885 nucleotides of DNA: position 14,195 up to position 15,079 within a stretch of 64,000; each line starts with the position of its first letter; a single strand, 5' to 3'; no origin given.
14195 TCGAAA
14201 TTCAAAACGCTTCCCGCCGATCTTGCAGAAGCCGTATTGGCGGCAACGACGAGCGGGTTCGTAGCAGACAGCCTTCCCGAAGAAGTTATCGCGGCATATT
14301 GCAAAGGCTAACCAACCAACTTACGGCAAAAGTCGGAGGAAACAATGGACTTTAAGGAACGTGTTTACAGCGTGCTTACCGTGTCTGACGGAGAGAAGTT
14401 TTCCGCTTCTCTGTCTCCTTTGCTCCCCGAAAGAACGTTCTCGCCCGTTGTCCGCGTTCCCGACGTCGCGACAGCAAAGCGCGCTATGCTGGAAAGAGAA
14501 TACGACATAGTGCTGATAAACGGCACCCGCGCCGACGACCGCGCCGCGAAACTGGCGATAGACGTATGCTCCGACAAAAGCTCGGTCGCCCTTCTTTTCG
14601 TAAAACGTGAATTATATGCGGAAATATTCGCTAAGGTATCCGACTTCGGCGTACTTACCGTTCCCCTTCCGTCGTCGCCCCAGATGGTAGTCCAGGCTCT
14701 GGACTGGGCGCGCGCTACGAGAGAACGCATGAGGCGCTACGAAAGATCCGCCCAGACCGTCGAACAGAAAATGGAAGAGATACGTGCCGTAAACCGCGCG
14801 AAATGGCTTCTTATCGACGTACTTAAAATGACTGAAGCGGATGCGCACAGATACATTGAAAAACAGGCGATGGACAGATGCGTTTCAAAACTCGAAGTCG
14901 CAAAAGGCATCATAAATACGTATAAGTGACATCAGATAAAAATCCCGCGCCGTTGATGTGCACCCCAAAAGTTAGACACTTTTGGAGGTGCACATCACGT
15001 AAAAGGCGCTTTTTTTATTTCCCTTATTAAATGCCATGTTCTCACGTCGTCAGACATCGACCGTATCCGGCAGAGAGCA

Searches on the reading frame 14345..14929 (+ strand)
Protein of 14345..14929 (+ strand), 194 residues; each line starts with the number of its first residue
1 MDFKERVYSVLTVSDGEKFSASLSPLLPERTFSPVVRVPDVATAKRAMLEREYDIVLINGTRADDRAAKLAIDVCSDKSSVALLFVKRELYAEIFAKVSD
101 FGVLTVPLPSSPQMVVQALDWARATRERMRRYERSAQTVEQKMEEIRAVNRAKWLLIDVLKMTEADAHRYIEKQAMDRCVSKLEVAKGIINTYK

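Call 4: search_protein_families(library=pfam, proteins=[window:14345-14929:+])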
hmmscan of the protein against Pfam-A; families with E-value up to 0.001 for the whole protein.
window:14345-14929:+ (194 aa): 1 family
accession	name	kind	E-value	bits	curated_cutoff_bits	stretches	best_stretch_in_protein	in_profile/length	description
PF03861.19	ANTAR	-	3.7e-14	52.7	27.3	1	139-190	3-54/54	ANTAR domain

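Call 9: find_encoding_contigs(protein=window:14345-14929:+, flank=7000, max_places=6)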
Protein window:14345-14929:+ (194 aa): 24 contigs read that carry it; 6 places shown.
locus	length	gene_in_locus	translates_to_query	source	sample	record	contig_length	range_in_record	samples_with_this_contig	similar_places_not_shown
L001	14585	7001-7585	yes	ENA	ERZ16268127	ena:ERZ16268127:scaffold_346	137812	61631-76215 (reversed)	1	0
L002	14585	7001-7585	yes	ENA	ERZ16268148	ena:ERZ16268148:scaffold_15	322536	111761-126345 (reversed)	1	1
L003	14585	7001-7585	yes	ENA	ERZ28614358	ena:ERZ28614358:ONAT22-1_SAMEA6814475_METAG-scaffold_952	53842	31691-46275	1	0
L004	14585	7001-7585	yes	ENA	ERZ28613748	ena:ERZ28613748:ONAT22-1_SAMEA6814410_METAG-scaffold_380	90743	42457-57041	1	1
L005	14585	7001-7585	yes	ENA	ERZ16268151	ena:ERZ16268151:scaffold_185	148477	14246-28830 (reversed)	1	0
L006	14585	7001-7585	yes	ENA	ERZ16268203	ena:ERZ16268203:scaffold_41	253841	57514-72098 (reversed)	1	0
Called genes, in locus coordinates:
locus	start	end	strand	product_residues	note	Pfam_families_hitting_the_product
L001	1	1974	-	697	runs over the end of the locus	PF12437:GSIII_N, PF00120:Gln-synt_C, PF18318:Gln-synt_C-ter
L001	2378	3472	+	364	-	PF00310:GATase_2, PF13522:GATase_6 (weak), PF13537:GATase_7 (faint)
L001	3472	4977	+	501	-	PF13237:Fer4_10 (weak), PF12838:Fer4_7 (weak), PF13187:Fer4_9, PF04898:Glu_syn_central (weak), PF01645:Glu_synthase, PF00478:IMPDH (weak), PF04898:Glu_syn_central, PF01070:FMN_dh (weak), +2 more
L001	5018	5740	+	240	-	PF01493:GXGXG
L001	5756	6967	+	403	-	PF03951:Gln-synt_N, PF00120:Gln-synt_C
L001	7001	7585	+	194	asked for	PF03861:ANTAR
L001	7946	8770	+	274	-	PF03591:AzlC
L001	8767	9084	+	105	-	PF05437:AzlD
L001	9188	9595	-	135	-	PF07411:DUF1508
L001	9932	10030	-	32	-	PF13936:HTH_38 (weak)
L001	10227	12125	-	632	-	-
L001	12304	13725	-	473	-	PF03193:RsgA_GTPase (faint), PF00005:ABC_tran, PF02463:SMC_N (faint), PF13191:AAA_16 (faint), PF13476:AAA_23 (faint), PF13555:AAA_29 (faint), PF00005:ABC_tran, PF13304:AAA_21, +1 more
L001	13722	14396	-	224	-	PF02361:CbiQ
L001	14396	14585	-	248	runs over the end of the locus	PF09605:Trep_Strep (weak)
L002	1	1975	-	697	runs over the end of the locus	PF12437:GSIII_N, PF00120:Gln-synt_C, PF18318:Gln-synt_C-ter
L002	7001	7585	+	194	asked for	PF03861:ANTAR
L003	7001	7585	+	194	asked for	PF03861:ANTAR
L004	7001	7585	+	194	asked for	PF03861:ANTAR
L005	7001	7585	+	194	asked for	PF03861:ANTAR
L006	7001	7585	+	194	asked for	PF03861:ANTAR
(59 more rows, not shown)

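Call 10: find_homologous_proteins(query=window:14345-14926:+)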
Query window:14345-14926:+ (194 aa): 3631 proteins with E <= 0.001 among 3815 candidates; the best 120 are listed.
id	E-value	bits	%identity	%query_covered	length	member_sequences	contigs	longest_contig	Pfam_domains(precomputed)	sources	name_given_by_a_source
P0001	8.2e-118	408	99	100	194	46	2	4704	PF03861.20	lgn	-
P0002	2.3e-108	377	91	100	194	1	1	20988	PF03861.20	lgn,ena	-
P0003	4.9e-108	376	91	100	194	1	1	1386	PF03861.20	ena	-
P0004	5.9e-108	376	97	95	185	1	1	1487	PF03861.20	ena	-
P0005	6.2e-108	376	91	100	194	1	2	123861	PF03861.20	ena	-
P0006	8.3e-108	375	91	100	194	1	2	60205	PF03861.20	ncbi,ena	-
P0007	1.2e-107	375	91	100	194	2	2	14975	PF03861.20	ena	-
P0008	5.6e-105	366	87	100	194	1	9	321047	PF03861.20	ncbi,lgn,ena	-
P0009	1.4e-104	365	87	100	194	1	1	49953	PF03861.20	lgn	-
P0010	1.5e-104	365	87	100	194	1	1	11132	PF03861.20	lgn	-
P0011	1.5e-104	365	87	100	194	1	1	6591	PF03861.20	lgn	-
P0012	1.5e-104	365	87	100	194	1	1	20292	PF03861.20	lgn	-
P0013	1.9e-104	365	87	100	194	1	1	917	PF03861.20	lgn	-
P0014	2.6e-104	364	87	100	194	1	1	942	PF03861.20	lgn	-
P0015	2.8e-104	364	87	100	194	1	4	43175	PF03861.20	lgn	-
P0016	3.3e-104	364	88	100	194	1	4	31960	PF03861.20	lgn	-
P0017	3.5e-104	364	87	100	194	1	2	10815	PF03861.20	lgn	-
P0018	4.1e-104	363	86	100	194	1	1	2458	PF03861.20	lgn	-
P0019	6.3e-104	363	86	100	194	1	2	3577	PF03861.20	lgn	-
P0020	1.3e-103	362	87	100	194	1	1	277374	PF03861.20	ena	-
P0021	9.1e-103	359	86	100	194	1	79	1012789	PF03861.20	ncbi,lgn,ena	-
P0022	1.2e-102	359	86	100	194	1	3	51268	PF03861.20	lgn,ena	-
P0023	2.4e-102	358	86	100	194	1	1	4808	PF03861.20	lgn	-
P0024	2.4e-102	358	86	100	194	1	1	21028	PF03861.20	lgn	-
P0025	2.4e-102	358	86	99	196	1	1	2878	PF03861.20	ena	-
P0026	3.1e-102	357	86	100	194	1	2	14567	PF03861.20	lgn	-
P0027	3.4e-102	357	86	100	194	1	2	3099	PF03861.20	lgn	-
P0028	3.7e-102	357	86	100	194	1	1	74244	PF03861.20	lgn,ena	-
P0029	4.1e-102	357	85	100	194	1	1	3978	PF03861.20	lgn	-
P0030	5.9e-102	356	86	100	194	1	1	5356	PF03861.20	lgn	-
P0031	6.3e-102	356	86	100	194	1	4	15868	PF03861.20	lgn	-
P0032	7.3e-102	356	86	100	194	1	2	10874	PF03861.20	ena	-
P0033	7.3e-102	356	86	100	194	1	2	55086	PF03861.20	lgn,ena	-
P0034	7.9e-102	356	85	100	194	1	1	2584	PF03861.20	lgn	-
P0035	1.4e-101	355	86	100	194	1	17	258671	PF03861.20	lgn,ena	-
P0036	2.2e-101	355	85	100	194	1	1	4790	PF03861.20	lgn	-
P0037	2.2e-101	355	85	100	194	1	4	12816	PF03861.20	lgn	-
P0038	3.3e-101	354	84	100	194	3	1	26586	PF03861.20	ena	-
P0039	3.6e-101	354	84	100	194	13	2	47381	PF03861.20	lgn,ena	-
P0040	5.2e-101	353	84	100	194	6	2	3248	PF03861.20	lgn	-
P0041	5.4e-101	353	85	100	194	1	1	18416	PF03861.20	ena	-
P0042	5.0e-100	350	84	100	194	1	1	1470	PF03861.20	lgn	-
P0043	6.1e-100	350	85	100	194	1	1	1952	PF03861.20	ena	-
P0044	9.3e-100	349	85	100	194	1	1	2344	PF03861.20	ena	-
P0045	1.2e-98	346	84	100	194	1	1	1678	PF03861.20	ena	-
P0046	6.9e-96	337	80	100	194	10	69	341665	PF03861.20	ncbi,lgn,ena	-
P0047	1.3e-95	336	79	100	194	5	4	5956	PF03861.20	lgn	-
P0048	4.8e-94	331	79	100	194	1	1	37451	PF03861.20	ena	-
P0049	7.2e-94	330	79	100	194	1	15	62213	PF03861.20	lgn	-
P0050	7.4e-94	330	79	100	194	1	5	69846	PF03861.20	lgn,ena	-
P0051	1.2e-93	329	79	100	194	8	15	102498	PF03861.20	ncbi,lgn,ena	-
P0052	2.4e-79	283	88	76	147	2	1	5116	PF03861.20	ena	-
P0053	1.0e-75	271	66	100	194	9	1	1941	PF03861.20,PF00072.31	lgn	-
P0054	2.9e-75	270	66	100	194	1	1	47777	PF03861.20,PF00072.31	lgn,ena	-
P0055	2.9e-75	270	64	99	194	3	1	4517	PF03861.20,PF00072.31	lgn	-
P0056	5.3e-75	269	65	100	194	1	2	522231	PF03861.20,PF00072.31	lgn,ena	-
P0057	3.6e-72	260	63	99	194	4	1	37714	PF03861.20,PF00072.31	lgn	-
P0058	6.2e-71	255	63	99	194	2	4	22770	PF03861.20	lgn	-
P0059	7.7e-69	249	60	100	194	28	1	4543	PF03861.20,PF00072.31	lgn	-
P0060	2.0e-68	247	62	100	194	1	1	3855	PF03861.20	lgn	-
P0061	4.2e-68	246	61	100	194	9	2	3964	PF03861.20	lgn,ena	-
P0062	7.0e-68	246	61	100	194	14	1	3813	PF03861.20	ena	-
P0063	2.4e-67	244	59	100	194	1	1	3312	PF03861.20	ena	-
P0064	4.6e-67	243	60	100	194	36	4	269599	PF03861.20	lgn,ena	-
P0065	1.0e-66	242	61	100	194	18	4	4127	PF03861.20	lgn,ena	-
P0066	1.1e-66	242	61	100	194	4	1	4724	PF03861.20,PF00072.31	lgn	-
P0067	4.0e-66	240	58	100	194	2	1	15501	PF03861.20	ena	-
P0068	5.9e-66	239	59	100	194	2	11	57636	PF03861.20,PF00072.31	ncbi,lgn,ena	-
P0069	2.0e-65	238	55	99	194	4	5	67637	PF03861.20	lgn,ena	-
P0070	2.6e-65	237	59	100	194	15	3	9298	PF03861.20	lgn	-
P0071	3.8e-65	237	59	99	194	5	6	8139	PF03861.20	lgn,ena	-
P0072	4.5e-65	236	58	100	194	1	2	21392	PF03861.20,PF00072.31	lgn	-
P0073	7.1e-65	236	58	100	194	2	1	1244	PF03861.20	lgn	-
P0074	8.9e-65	235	59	99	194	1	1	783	PF03861.20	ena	-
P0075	9.0e-65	235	59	99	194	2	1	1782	PF03861.20,PF00072.31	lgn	-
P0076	1.4e-64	235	58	100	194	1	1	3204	PF03861.20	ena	-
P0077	1.6e-64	235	58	100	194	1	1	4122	PF03861.20,PF00072.31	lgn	-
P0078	1.8e-64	234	58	100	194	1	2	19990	PF03861.20,PF00072.31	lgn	-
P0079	2.8e-64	234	56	99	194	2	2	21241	PF03861.20,PF00072.31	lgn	-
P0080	3.8e-64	233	58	100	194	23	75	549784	PF03861.20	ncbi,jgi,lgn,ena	-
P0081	3.8e-64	233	56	100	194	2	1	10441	PF03861.20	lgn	-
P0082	4.4e-64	233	60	100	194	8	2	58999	PF03861.20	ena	-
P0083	4.5e-64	233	58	100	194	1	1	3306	PF03861.20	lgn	-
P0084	4.6e-64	233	58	99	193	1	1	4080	PF03861.20,PF00072.31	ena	-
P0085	4.6e-64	233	58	99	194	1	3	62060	PF03861.20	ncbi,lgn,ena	-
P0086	5.4e-64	233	59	100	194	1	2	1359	PF03861.20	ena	-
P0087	6.2e-64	233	59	99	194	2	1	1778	PF03861.20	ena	-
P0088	7.2e-64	232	58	99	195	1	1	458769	PF03861.20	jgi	-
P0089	7.9e-64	232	56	99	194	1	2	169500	PF03861.20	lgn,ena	-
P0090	8.0e-64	232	58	100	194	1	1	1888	PF03861.20,PF00072.31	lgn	-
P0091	9.4e-64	232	59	99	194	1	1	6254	PF03861.20,PF00072.31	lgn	-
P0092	1.0e-63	232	55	99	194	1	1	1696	PF03861.20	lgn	-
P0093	1.1e-63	232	57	100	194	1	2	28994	PF03861.20,PF00072.31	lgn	-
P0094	1.3e-63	232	60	99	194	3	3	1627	PF03861.20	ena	-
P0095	1.5e-63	231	58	100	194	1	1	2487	PF03861.20,PF00072.31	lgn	-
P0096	1.5e-63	231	56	99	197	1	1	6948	PF03861.20,PF00072.31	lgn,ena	-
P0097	1.7e-63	231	58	99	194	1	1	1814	PF03861.20,PF00072.31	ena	-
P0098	1.7e-63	231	59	99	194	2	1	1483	PF03861.20,PF00072.31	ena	-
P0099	2.0e-63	231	60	99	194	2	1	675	PF03861.20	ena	-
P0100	2.1e-63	231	59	99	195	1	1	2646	PF03861.20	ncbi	-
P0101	2.1e-63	231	59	99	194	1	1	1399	PF03861.20,PF00072.31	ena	-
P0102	2.4e-63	231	58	99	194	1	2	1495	PF03861.20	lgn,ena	-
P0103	2.6e-63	231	55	100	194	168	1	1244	PF03861.20,PF00072.31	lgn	-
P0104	2.7e-63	231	56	99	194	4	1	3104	PF03861.20,PF00072.31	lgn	-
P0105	3.0e-63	230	60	99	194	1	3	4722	PF03861.20,PF00072.31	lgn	-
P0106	3.3e-63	230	57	100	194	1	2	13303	PF03861.20,PF00072.31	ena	-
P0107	4.7e-63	230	56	99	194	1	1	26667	PF03861.20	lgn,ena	-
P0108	5.1e-63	230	58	99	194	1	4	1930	PF03861.20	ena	-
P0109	5.4e-63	230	58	100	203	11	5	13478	PF03861.20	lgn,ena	-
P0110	6.0e-63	229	60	99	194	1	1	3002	PF03861.20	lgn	-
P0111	6.1e-63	229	56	99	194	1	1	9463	PF03861.20,PF00072.31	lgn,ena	-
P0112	7.0e-63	229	59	99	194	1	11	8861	PF03861.20,PF00072.31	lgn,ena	-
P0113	7.2e-63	229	55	100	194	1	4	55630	PF03861.20,PF00072.31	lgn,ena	-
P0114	7.3e-63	229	55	100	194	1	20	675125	PF03861.20,PF00072.31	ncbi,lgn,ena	-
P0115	7.3e-63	229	59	100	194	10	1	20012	PF03861.20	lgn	-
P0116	7.8e-63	229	59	99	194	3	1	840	PF03861.20,PF00072.31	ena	-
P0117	8.2e-63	229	58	100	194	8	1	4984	PF03861.20,PF00072.31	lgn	-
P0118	9.0e-63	229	55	99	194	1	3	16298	PF03861.20,PF00072.31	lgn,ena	-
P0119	9.3e-63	229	58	99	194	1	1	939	PF03861.20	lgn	-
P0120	9.6e-63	229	58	99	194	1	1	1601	PF03861.20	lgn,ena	-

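Call 12: find_related_loci(query=A1, collection=genome_contigs, flank=8000)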
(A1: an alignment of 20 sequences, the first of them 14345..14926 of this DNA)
Query A1 (194 aa) in genome_contigs; peptide patterns used: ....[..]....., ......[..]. (x = any residue, [..] = any of these).
600 stretches matched a pattern (row limit reached: there are more); 596 encode a relative of the query (tblastn E <= 1e-3); the best 80 are kept; 80 distinct loci.
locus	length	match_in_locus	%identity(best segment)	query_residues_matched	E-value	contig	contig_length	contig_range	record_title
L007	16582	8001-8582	91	1-194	1e-117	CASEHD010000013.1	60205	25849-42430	uncultured Christensenella sp. isolate B31_L2_392392_idba_bin.53 genome assembly, contig: B31_L2_392392_idba_bin.53.fa_s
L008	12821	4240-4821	83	1-194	5e-111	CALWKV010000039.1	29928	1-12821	MAG: uncultured Christensenellaceae bacterium isolate E37__bin146 genome assembly, contig: E37__k127_4750300, whole geno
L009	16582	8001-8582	80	1-194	2e-101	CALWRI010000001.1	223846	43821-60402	MAG: uncultured Christensenellaceae bacterium isolate BRZ_DG__bin109 genome assembly, contig: BRZ_DG__NODE_41_length_223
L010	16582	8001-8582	61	1-194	2e-76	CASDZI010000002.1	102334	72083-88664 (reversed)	uncultured Christensenella sp. isolate A15_L4_384384_idba_bin.61 genome assembly, contig: A15_L4_384384_idba_bin.61.fa_s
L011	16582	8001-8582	59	1-194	2e-76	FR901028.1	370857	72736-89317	Acidaminococcus sp. CAG:917 genomic scaffold, scf59, whole genome shotgun sequence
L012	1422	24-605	59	1-194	6e-79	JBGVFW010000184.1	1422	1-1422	MAG: Eubacteriales bacterium isolate fecal_MAG_381 fecal_MAG_381_contig_0184, whole genome shotgun sequence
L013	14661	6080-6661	58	1-194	2e-73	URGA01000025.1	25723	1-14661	uncultured Ruminococcaceae bacterium isolate UMGS968 genome assembly, contig: NODE_581_length_25723_cov_4.329087, whole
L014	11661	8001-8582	60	1-194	1e-72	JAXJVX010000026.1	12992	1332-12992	MAG: Acutalibacteraceae bacterium isolate DOME_MAG_6032 6032_C0405_k141_52765, whole genome shotgun sequence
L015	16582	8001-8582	55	1-194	2e-71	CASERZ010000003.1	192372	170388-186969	uncultured Christensenella sp. isolate O73_L3_325325_idba_bin.69 genome assembly, contig: O73_L3_325325_idba_bin.69.fa_s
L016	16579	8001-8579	58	1-193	3e-71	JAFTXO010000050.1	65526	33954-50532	MAG: Clostridia bacterium isolate RGIG4241 Roe_deer_Colon-4__c442607, whole genome shotgun sequence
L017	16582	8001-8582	55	1-194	3e-71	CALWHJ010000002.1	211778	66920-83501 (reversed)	MAG: uncultured Christensenellaceae bacterium isolate BRZ_DR__bin29 genome assembly, contig: BRZ_DR__NODE_62_length_2117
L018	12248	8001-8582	55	1-194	6e-71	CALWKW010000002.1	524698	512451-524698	MAG: uncultured Christensenellaceae bacterium isolate BRZ_MM__bin39 genome assembly, contig: BRZ_MM__NODE_3_length_52469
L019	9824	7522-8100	56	1-193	1e-70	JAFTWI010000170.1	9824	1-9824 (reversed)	MAG: Oscillospiraceae bacterium isolate RGIG4209 Roe_deer_Colon-3__c418619, whole genome shotgun sequence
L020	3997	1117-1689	58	3-193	1e-70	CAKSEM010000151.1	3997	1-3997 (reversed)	MAG: uncultured Eubacteriales bacterium isolate REFINED_METABAT215_TOP10_CONTIGS_1500_ASSEMBLY_K77_MERGED__Hadza_MoBio_h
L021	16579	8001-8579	56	1-193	1e-70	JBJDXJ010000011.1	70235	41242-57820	MAG: Clostridia bacterium isolate LOHA14_bin.007 NODE_135_length_70235_cov_8.559191, whole genome shotgun sequence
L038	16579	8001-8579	52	1-193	4e-67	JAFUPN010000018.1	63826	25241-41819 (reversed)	MAG: Clostridia bacterium isolate RGIG4708 Roe_deer_Rectum.Co__c905693, whole genome shotgun sequence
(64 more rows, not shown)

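Call 31: search_protein_families(library=ncbifam, proteins=[window:14345-14929:+], max_evalue=0.001)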
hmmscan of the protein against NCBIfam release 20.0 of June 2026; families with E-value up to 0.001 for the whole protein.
window:14345-14929:+ (194 aa): 0 families

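Call 40: search_solved_structures(query=window:14345-14926:+, max_evalue=0.01, show_alignments=3)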
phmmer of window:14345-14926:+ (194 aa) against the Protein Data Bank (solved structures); distinct sequences matched with E-value up to 0.01: 2.
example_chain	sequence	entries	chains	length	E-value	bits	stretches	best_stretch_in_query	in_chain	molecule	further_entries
1s8n_A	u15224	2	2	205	3e-06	30.2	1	22-192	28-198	putative antiterminator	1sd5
1qo0_D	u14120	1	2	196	6.8e-05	25.8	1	64-190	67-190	AMIR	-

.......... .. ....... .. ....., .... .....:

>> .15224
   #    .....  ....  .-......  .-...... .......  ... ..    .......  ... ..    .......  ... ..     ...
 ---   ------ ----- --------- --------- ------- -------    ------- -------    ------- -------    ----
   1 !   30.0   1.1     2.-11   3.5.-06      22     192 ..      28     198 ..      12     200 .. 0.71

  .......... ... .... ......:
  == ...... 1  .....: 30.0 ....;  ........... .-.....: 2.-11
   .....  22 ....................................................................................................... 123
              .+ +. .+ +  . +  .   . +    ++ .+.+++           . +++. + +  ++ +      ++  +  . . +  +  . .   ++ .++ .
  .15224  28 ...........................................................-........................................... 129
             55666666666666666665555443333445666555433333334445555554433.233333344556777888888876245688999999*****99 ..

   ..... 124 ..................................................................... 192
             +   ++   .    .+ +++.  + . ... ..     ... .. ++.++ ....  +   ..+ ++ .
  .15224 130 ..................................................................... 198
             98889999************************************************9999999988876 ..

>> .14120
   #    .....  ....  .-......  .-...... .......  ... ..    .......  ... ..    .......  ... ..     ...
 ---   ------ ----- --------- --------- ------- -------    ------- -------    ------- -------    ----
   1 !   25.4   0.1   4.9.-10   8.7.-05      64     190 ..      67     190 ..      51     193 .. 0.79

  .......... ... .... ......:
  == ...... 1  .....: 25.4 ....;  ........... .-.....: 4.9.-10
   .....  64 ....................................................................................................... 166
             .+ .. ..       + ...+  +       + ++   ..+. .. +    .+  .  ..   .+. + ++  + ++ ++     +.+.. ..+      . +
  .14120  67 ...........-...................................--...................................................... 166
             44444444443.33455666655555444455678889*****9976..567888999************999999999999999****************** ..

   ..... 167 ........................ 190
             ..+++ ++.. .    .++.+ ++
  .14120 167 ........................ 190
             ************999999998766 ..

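Call 48: list_cluster_members(proteins=[P0021, P0046, P0080, P0114, P0068])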
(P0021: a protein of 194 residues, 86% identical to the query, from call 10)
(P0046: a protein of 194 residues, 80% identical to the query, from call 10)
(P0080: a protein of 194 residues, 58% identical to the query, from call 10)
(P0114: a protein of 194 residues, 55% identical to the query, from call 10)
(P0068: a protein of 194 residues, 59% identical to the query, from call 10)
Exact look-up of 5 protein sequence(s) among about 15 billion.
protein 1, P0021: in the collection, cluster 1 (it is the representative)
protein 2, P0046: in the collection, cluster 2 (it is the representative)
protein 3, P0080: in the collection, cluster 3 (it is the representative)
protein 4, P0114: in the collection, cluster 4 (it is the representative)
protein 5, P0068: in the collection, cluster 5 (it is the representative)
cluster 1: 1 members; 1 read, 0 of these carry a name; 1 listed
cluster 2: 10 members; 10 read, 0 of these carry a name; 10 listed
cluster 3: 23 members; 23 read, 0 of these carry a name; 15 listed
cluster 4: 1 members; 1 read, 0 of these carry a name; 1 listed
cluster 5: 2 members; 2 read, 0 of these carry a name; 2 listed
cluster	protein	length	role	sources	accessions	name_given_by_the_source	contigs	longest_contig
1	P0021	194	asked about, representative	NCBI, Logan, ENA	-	-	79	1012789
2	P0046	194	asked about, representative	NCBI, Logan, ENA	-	-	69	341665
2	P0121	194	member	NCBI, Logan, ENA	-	-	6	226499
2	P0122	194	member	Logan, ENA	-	-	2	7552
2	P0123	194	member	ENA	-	-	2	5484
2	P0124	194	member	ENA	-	-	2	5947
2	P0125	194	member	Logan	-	-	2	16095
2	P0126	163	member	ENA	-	-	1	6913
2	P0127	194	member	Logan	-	-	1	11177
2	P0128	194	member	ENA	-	-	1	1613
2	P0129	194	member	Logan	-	-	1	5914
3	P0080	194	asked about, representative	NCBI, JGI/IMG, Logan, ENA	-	-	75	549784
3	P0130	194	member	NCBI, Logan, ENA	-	-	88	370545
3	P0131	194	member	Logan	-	-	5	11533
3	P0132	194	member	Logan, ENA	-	-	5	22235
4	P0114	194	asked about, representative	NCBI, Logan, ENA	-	-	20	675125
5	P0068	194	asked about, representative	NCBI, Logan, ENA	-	-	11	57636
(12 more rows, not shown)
